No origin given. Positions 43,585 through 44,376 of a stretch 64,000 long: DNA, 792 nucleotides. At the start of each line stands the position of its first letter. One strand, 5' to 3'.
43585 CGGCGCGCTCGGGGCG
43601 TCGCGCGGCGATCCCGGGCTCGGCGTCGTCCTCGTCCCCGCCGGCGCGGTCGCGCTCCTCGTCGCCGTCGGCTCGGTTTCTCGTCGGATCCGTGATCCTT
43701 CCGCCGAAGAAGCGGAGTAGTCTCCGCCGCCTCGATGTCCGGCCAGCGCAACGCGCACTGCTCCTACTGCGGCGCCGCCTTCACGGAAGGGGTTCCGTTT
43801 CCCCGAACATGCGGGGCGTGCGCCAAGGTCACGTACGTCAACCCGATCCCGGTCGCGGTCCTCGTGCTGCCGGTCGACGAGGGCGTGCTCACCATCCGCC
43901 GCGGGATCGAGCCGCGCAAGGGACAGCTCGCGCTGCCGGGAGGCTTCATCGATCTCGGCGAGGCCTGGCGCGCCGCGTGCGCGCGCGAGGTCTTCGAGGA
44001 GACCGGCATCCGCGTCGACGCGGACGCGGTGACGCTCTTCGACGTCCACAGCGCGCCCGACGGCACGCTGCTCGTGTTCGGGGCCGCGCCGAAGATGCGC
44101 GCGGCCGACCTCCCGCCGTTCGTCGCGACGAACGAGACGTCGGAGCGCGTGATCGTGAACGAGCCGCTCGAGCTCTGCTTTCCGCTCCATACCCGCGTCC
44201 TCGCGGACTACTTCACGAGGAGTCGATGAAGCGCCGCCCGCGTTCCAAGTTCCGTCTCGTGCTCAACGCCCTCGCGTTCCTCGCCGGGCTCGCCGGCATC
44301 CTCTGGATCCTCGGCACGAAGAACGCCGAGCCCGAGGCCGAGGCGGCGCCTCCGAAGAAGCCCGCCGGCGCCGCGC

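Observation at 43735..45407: NUDIX hydrolase translationally coupled (ATGA) to a prokaryotic pentameric ligand-gated ion-channel homolog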

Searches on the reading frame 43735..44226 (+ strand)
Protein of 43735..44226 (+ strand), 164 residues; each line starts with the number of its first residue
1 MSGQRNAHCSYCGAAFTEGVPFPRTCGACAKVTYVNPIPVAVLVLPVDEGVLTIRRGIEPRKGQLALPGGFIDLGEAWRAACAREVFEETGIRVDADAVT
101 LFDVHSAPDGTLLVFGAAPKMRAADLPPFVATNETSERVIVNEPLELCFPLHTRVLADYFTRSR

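Call 3: search_protein_families(library=pfam, proteins=[window:43735-44226:+], max_evalue=1)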
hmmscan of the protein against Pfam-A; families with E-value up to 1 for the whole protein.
window:43735-44226:+ (164 aa): 5 families
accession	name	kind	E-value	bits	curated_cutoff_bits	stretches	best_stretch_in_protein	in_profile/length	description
PF00293.34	NUDIX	-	1.5e-13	51.4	21.1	1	39-104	3-68/134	NUDIX domain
PF22327.2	Nudt16-like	-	0.088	13.2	27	1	63-100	33-71/161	U8 snoRNA-decapping enzyme-like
PF18716.7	VATC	-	0.096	13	26.6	1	7-23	4-20/43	Vms1-associating treble clef domain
PF13248.11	Zn_ribbon_3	-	0.28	11.2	27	1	8-27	4-23/26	zinc-ribbon domain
PF24071.1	Phage_zn_bind_3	-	0.53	10.6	27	1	2-22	11-31/46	Phage FDXHR zinc binding domain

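Call 4: search_protein_families(library=ncbifam, proteins=[window:43735-44226:+], max_evalue=1)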
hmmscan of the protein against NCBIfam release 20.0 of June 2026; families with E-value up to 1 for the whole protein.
window:43735-44226:+ (164 aa): 22 families
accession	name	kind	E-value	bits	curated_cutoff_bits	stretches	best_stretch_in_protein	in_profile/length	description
NF003787.0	PRK05379.1-4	equivalog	5.7e-09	35.4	449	1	44-95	213-265/346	bifunctional nicotinamide-nucleotide adenylyltransferase/Nudix hydroxylase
NF003788.0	PRK05379.1-5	equivalog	3.8e-08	33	354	1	47-96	221-271/351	bifunctional nicotinamide-nucleotide adenylyltransferase/Nudix hydroxylase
NF003786.0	PRK05379.1-2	equivalog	8.4e-08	31.8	397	1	38-96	217-276/354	bifunctional nicotinamide-nucleotide adenylyltransferase/Nudix hydroxylase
NF001299.0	PRK00241.1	equivalog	2.6e-07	30.4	158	1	5-95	101-191/263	NAD(+) diphosphatase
NF003790.0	PRK05379.2-2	equivalog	1.1e-06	28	403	1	48-96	227-275/354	bifunctional nicotinamide mononucleotide adenylyltransferase/ADP-ribose pyrophosphatase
NF003785.0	PRK05379.1-1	equivalog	1.3e-06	27.8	418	1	38-99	204-264/347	bifunctional nicotinamide-nucleotide adenylyltransferase/Nudix hydroxylase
NF006530.0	PRK08999.1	equivalog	1.9e-06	27.2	245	1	40-111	10-81/315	Nudix family hydrolase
NF003791.0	PRK05379.2-3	equivalog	2.7e-06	26.8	409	1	42-96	205-260/340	bifunctional nicotinamide-nucleotide adenylyltransferase/Nudix hydroxylase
NF006961.0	PRK09438.1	equivalog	2.9e-06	26.8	103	1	33-106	4-75/151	dihydroneopterin triphosphate diphosphatase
NF050029.2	TransRepNtr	equivalog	1.6e-05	24.5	400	1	50-93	37-82/245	ADPR responsive transcriptional repressor NtrR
NF041652.1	Nud_hyd_Dein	equivalog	3.2e-05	24.2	200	1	42-115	18-95/152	Nudix hydrolase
NF008736.0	PRK11762.1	equivalog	0.00015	21.4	169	1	41-94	49-105/186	ADP compounds hydrolase NudE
TIGR00586.1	mutt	equivalog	0.00019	21.4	97.9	1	55-96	23-65/129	8-oxo-dGTP diphosphatase MutT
TIGR02705.1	nudix_YtkD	equivalog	0.00024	20.7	154.4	1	61-94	43-76/156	RNA deprotection pyrophosphohydrolase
NF008044.0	PRK10776.1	equivalog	0.0003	20.7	148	1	60-101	28-69/130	8-oxo-dGTP diphosphatase MutT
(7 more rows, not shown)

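Call 13: find_homologous_proteins(query=window:43735-44226:+, max_evalue=0.00001)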
Query window:43735-44226:+ (164 aa): 1975 proteins with E <= 0.00001 among 2136 candidates; the best 120 are listed.
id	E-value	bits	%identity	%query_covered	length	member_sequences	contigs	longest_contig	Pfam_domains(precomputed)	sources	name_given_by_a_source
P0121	3.3e-106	370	100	100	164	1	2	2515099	PF00293.35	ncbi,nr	ncbi:MAG: NUDIX domain-containing protein [Labilithrix sp.]|nr:NUDIX domain-containing protein [Labi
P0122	4.1e-85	302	80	100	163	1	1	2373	PF00293.35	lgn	-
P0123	2.0e-82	293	79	98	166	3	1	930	PF00293.35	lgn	-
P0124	2.0e-80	287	76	98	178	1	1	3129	PF00293.35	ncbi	-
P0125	2.7e-79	283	79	98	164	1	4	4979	PF00293.35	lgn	-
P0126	5.7e-79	282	77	99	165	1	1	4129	PF00293.35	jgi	jgi:ADP-ribose pyrophosphatase YjhB (NUDIX family)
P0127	4.7e-78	279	75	98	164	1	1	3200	PF00293.35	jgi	jgi:ADP-ribose pyrophosphatase YjhB (NUDIX family)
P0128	1.5e-77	277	75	97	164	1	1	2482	PF00293.35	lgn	-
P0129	1.6e-77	277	78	98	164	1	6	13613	PF00293.35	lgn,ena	-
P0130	2.6e-77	276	75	99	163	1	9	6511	PF00293.35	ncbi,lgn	-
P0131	5.6e-77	275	74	98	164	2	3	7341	PF00293.35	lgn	-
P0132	1.7e-76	274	73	99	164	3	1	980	PF00293.35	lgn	-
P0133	1.1e-75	271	73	98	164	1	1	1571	PF00293.35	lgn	-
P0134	1.3e-75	271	74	98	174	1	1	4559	PF00293.35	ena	-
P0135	6.2e-75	269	73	100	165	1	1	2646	PF00293.35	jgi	jgi:ADP-ribose pyrophosphatase YjhB (NUDIX family)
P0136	1.2e-73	265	72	100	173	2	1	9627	PF00293.35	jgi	jgi:ADP-ribose pyrophosphatase YjhB (NUDIX family)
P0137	1.2e-73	265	71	98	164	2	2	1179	PF00293.35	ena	-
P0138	1.4e-73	264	73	98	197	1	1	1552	PF00293.35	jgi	jgi:ADP-ribose pyrophosphatase YjhB (NUDIX family)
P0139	1.5e-73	264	72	98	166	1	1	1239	PF00293.35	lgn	-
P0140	1.8e-73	264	72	97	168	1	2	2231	PF00293.35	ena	-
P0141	1.5e-71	258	71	97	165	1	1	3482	PF00293.35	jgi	jgi:ADP-ribose pyrophosphatase YjhB (NUDIX family)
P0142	3.4e-71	257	72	97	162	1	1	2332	PF00293.35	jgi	jgi:ADP-ribose pyrophosphatase YjhB (NUDIX family)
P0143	5.6e-71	256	71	98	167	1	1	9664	PF00293.35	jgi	jgi:ADP-ribose pyrophosphatase YjhB (NUDIX family)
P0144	1.6e-70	254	70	98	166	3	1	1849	PF00293.35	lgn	-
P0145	3.4e-68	247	70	98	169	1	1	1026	PF00293.35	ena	-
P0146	1.0e-67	245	67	98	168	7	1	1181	PF00293.35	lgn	-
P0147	2.0e-66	241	65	99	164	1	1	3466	PF00293.35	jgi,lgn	-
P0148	3.2e-66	240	65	96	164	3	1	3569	PF00293.35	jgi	-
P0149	5.9e-66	239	65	98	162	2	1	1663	PF00293.35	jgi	jgi:ADP-ribose pyrophosphatase YjhB (NUDIX family)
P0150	8.7e-66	239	63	98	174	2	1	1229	PF00293.35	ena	-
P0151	1.1e-65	239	64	97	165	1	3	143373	PF00293.35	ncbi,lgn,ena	-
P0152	1.6e-65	238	63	97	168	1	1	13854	PF00293.35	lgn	-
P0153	1.6e-65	238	64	96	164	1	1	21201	PF00293.35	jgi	jgi:ADP-ribose pyrophosphatase YjhB (NUDIX family)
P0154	1.1e-64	235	62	99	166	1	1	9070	PF00293.35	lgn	-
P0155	1.4e-64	235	63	97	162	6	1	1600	PF00293.35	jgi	-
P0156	1.5e-64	235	67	96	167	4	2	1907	PF00293.35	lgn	-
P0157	1.9e-64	235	63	95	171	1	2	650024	PF00293.35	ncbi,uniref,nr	ncbi:NUDIX domain-containing protein [Sinosporangium siamense]|uniref:NUDIX hydrolase n=1 Tax=Sinosp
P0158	3.2e-64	234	61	96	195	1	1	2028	PF00293.35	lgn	-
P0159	4.5e-64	233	65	96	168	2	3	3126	PF00293.35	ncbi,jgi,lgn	jgi:ADP-ribose pyrophosphatase YjhB (NUDIX family)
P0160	6.4e-64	233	63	96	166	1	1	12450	PF00293.35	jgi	jgi:ADP-ribose pyrophosphatase YjhB (NUDIX family)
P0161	8.6e-64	232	63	98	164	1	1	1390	PF00293.35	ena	-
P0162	1.0e-63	232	64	96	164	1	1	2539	PF00293.35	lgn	-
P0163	1.2e-63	232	61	97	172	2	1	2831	PF00293.35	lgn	-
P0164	1.2e-63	232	64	97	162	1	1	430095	PF00293.35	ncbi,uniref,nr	ncbi:NUDIX domain-containing protein [Herbidospora mongoliensis]|uniref:NUDIX domain-containing prot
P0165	1.7e-63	232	63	97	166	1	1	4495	PF00293.35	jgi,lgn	jgi:ADP-ribose pyrophosphatase YjhB (NUDIX family)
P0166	1.9e-63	231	63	100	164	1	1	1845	PF00293.35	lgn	-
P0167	2.0e-63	231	62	98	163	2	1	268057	PF00293.35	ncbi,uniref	ncbi:NUDIX domain-containing protein [Streptosporangium sp. NPDC004379]|uniref:NUDIX domain-containi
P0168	3.4e-63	231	63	98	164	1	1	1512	PF00293.35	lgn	-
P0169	3.5e-63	230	63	96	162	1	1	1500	PF00293.35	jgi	-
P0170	4.0e-63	230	62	97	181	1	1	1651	PF00293.35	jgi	jgi:ADP-ribose pyrophosphatase YjhB (NUDIX family)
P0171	8.1e-63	229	64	98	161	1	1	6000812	PF00293.35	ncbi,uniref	ncbi:NUDIX domain-containing protein [Nonomuraea sp. CA-218870]|uniref:NUDIX domain-containing prote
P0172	8.6e-63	229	64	97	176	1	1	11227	PF00293.35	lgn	-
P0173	9.3e-63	229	63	98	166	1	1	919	PF00293.35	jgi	jgi:ADP-ribose pyrophosphatase YjhB (NUDIX family)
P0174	9.6e-63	229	67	95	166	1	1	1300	PF00293.35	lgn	-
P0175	1.1e-62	229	62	98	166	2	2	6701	PF00293.35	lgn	-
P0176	1.2e-62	229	61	97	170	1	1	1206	PF00293.35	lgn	-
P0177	1.5e-62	228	65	96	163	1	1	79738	PF00293.35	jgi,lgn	-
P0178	1.8e-62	228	63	96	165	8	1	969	PF00293.35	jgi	jgi:ADP-ribose pyrophosphatase YjhB (NUDIX family)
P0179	1.9e-62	228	64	95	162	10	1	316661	PF00293.35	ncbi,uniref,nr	ncbi:NUDIX domain-containing protein [Herbidospora cretacea]|uniref:NUDIX domain-containing protein 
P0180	2.0e-62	228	63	98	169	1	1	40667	PF00293.35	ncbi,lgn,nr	ncbi:MAG: NUDIX domain-containing protein [Chloroflexi bacterium]|nr:NUDIX domain-containing protein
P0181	2.0e-62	228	62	100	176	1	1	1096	PF00293.35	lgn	-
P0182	2.3e-62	228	61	99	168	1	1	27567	PF00293.35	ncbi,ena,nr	ncbi:MAG: NUDIX domain-containing protein [Candidatus Promineifilaceae bacterium]|nr:NUDIX domain-co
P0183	2.8e-62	228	62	98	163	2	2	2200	PF00293.35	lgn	-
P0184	3.9e-62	227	61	98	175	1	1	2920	PF00293.35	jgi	jgi:ADP-ribose pyrophosphatase YjhB (NUDIX family)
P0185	4.5e-62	227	63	95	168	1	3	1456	PF00293.35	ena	-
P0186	4.9e-62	227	66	95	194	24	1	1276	PF00293.35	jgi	jgi:ADP-ribose pyrophosphatase YjhB (NUDIX family)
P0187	6.2e-62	226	63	95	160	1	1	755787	PF00293.35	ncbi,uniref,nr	ncbi:NUDIX domain-containing protein [Nonomuraea sp. SMC257]|uniref:NUDIX domain-containing protein 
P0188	7.0e-62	226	61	96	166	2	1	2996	PF00293.35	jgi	jgi:ADP-ribose pyrophosphatase YjhB (NUDIX family)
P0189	9.3e-62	226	64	95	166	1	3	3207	PF00293.35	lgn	-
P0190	9.8e-62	226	62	97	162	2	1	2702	PF00293.35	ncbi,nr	ncbi:MAG: NUDIX domain-containing protein [Armatimonadota bacterium]|nr:NUDIX domain-containing prot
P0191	1.1e-61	226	60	98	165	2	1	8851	PF00293.35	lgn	-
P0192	1.3e-61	225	61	100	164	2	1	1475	PF00293.35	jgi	jgi:ADP-ribose pyrophosphatase YjhB (NUDIX family)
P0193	1.3e-61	225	65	95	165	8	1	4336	PF00293.35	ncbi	-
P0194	1.6e-61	225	63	98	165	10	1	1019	PF00293.35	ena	-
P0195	1.8e-61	225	62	95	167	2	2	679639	PF00293.35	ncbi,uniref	ncbi:NUDIX domain-containing protein [Nonomuraea sp. NPDC049646]|uniref:NUDIX domain-containing prot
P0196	1.8e-61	225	63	98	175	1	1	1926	PF00293.35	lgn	-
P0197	2.0e-61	225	63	98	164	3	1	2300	PF00293.35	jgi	jgi:ADP-ribose pyrophosphatase YjhB (NUDIX family)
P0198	2.3e-61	225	61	97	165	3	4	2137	PF00293.35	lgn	-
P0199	4.6e-61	224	59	98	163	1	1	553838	PF00293.35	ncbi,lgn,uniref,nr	ncbi:NUDIX domain-containing protein [Actinocorallia sp. API 0066]|uniref:NUDIX domain-containing pr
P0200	4.6e-61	224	60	98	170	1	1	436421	PF00293.35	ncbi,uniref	ncbi:NUDIX domain-containing protein [Planomonospora corallina]|uniref:NUDIX domain-containing prote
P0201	4.8e-61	224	61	96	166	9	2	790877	PF00293.35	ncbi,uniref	ncbi:NUDIX domain-containing protein [Nonomuraea sp. NPDC050022]|uniref:NUDIX domain-containing prot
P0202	4.9e-61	224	62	98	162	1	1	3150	PF00293.35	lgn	-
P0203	5.3e-61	223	60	96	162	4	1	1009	PF00293.35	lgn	-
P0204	5.4e-61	223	61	93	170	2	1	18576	PF00293.35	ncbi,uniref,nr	ncbi:NUDIX domain-containing protein [Nonomuraea basaltis]|uniref:NUDIX domain-containing protein n=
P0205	6.1e-61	223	59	98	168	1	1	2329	PF00293.35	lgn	-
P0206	8.0e-61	223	61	95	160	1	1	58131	PF00293.35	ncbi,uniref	ncbi:NUDIX domain-containing protein [Nonomuraea sp. NPDC050691]|uniref:NUDIX domain-containing prot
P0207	8.0e-61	223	60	97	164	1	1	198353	PF00293.35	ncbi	ncbi:NUDIX domain-containing protein [Actinocorallia aurea]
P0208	8.4e-61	223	60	95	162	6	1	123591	PF00293.35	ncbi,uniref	ncbi:NUDIX domain-containing protein [Streptosporangium sp. NPDC000509]|uniref:NUDIX domain-containi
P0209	8.5e-61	223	60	95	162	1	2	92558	PF00293.35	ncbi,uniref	ncbi:NUDIX domain-containing protein [Streptosporangium sp. NPDC000563]|uniref:NUDIX domain-containi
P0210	8.9e-61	223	62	98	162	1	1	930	PF00293.35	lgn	-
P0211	9.8e-61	223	62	96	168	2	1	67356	PF00293.35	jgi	jgi:ADP-ribose pyrophosphatase YjhB (NUDIX family)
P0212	1.0e-60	222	62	96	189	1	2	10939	PF00293.35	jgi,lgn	jgi:ADP-ribose pyrophosphatase YjhB (NUDIX family)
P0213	1.0e-60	222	58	97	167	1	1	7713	PF00293.35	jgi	jgi:ADP-ribose pyrophosphatase YjhB (NUDIX family)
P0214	1.1e-60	222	60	95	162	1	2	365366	PF00293.35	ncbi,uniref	ncbi:NUDIX domain-containing protein [Streptosporangium sp. NPDC049046]|uniref:NUDIX domain-containi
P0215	1.3e-60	222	60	97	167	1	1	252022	PF00293.35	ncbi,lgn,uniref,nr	ncbi:ADP-ribose pyrophosphatase YjhB, NUDIX family [Nonomuraea solani]|uniref:ADP-ribose pyrophospha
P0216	1.3e-60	222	60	98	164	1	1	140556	PF00293.35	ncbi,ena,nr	ncbi:MAG: NUDIX domain-containing protein [Blastocatellia bacterium]|nr:NUDIX domain-containing prot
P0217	1.4e-60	222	60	97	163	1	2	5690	PF00293.35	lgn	-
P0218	1.4e-60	222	61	95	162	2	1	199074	PF00293.35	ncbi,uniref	ncbi:NUDIX domain-containing protein [Streptosporangium sp. NPDC051022]|uniref:NUDIX domain-containi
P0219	1.6e-60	222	60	98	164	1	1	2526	PF00293.35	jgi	jgi:ADP-ribose pyrophosphatase YjhB (NUDIX family)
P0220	1.7e-60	222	61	99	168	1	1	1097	PF00293.35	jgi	jgi:ADP-ribose pyrophosphatase YjhB (NUDIX family)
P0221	1.8e-60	222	61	98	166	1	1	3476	PF00293.35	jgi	jgi:ADP-ribose pyrophosphatase YjhB (NUDIX family)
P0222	1.9e-60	222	62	96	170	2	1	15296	PF00293.35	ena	-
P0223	2.0e-60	222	57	96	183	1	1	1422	PF00293.35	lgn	-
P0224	2.1e-60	221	60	95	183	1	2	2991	PF00293.35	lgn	-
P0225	2.8e-60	221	62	98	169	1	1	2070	PF00293.35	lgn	-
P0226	2.9e-60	221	62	96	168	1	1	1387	PF00293.35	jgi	jgi:ADP-ribose pyrophosphatase YjhB (NUDIX family)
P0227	2.9e-60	221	61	98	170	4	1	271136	PF00293.35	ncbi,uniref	ncbi:NUDIX domain-containing protein [Streptosporangium sp. DT93]|uniref:NUDIX domain-containing pro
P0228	3.0e-60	221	63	95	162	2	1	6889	PF00293.35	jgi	jgi:ADP-ribose pyrophosphatase YjhB (NUDIX family)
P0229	3.6e-60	221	78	80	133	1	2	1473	PF00293.35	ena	-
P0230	4.2e-60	220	60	100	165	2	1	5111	PF00293.35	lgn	-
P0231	4.5e-60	220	58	97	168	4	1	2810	PF00293.35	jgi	jgi:ADP-ribose pyrophosphatase YjhB (NUDIX family)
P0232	5.0e-60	220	60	98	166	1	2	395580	PF00293.35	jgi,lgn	jgi:NADH pyrophosphatase NudC (nudix superfamily)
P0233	5.1e-60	220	60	95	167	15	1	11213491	PF00293.35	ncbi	ncbi:NUDIX domain-containing protein [Actinomadura sp. ATCC 39365]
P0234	5.2e-60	220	62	96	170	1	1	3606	PF00293.35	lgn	-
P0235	6.9e-60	220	57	99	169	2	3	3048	PF00293.35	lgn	-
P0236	7.5e-60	220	60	98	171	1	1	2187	PF00293.35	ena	-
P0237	7.9e-60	220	62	96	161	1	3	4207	PF00293.35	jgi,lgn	jgi:ADP-ribose pyrophosphatase YjhB (NUDIX family)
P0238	8.3e-60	220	61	97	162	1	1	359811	PF00293.35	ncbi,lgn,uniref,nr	ncbi:NUDIX domain-containing protein [Actinocorallia sp. A-T 12471]|uniref:NUDIX domain-containing p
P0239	8.4e-60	219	59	99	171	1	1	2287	PF00293.35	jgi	jgi:ADP-ribose pyrophosphatase YjhB (NUDIX family)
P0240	9.5e-60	219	60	95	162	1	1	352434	PF00293.35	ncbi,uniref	ncbi:NUDIX domain-containing protein [Streptosporangium sp. NPDC002524]|uniref:NUDIX domain-containi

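Call 15: find_encoding_contigs(protein=P0126, flank=5000, max_places=2)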
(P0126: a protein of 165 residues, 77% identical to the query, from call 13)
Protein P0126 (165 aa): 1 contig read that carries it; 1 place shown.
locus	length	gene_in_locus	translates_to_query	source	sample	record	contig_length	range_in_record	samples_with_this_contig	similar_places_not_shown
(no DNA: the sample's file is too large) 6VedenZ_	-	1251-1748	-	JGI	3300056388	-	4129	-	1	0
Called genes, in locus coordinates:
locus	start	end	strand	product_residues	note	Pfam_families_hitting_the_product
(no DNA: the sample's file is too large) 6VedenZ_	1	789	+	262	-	?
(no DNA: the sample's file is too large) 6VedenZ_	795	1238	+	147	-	-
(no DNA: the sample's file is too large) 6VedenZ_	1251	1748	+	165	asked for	PF00293:NUDIX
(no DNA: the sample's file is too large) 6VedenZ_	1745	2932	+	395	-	-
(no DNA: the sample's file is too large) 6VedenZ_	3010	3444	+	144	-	PF17032:Zn_ribbon_15 (weak)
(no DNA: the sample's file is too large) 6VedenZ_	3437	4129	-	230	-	?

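Call 16: find_encoding_contigs(protein=P0152, flank=5000, max_places=2)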
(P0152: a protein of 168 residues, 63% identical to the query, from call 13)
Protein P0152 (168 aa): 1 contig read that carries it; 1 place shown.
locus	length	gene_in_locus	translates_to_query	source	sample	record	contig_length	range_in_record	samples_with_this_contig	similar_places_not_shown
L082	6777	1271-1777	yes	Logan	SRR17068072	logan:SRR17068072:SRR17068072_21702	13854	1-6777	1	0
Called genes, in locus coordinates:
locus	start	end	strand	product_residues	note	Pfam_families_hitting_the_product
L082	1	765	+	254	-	?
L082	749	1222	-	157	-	-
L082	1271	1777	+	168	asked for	PF00293:NUDIX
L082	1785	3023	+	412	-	-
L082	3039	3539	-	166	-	-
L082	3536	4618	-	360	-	-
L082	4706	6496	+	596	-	PF00664:ABC_membrane, PF00005:ABC_tran, PF02463:SMC_N (faint)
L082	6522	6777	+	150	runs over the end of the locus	-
